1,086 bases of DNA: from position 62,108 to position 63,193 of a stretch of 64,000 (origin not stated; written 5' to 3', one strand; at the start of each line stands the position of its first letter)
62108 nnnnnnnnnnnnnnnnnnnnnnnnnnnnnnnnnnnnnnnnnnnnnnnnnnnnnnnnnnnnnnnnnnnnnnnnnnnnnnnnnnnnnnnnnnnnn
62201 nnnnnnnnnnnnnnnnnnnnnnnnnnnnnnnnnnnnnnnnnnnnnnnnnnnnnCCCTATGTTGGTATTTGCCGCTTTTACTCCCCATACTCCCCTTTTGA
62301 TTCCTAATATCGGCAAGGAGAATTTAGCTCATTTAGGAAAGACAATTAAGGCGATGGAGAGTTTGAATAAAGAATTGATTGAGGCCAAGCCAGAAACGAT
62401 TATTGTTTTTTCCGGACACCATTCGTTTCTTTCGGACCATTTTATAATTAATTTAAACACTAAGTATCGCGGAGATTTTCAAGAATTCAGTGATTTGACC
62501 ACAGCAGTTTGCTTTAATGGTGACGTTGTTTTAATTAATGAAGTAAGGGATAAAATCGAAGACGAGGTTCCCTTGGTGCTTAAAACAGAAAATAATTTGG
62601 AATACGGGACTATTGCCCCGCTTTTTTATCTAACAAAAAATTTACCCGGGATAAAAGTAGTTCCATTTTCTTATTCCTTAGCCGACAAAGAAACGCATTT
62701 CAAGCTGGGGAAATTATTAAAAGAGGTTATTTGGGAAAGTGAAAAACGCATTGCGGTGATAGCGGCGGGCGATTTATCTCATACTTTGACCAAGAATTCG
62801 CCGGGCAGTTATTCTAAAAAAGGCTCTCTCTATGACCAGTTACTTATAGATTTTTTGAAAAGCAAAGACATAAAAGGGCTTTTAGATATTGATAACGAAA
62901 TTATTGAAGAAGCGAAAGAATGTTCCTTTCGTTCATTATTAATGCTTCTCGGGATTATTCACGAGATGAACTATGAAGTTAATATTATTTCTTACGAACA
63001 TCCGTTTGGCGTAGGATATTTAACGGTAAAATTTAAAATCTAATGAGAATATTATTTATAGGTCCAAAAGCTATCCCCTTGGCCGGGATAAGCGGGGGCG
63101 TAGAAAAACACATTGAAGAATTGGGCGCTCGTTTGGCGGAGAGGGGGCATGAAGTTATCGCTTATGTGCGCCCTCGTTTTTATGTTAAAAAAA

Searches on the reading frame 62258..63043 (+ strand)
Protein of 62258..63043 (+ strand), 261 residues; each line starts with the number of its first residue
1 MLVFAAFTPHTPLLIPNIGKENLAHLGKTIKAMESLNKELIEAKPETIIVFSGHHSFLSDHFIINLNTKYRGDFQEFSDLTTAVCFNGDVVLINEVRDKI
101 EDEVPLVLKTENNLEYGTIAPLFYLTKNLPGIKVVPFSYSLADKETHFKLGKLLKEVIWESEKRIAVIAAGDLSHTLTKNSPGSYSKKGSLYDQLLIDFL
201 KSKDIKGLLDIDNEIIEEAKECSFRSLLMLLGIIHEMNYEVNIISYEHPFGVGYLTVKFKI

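Call 3: search_protein_families(library=pfam, proteins=[window:62258-63043:+], max_evalue=10)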
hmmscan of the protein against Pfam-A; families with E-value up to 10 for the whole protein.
window:62258-63043:+ (261 aa): 4 families
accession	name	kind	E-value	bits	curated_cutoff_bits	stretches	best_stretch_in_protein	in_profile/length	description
PF02900.23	LigB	-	1.4e-39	136.2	26.3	1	5-254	2-266/269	Catalytic LigB subunit of aromatic ring-opening dioxygenase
PF01875.22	Memo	-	3.5e-07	30.1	27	1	114-209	120-213/269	Memo-like protein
PF13118.11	DUF3972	-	0.055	14.4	26.2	1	27-62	66-101/125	Protein of unknown function (DUF3972)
PF07943.18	PBP5_C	-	0.18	12.4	21.2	1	155-194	16-55/91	Penicillin-binding protein 5, C-terminal domain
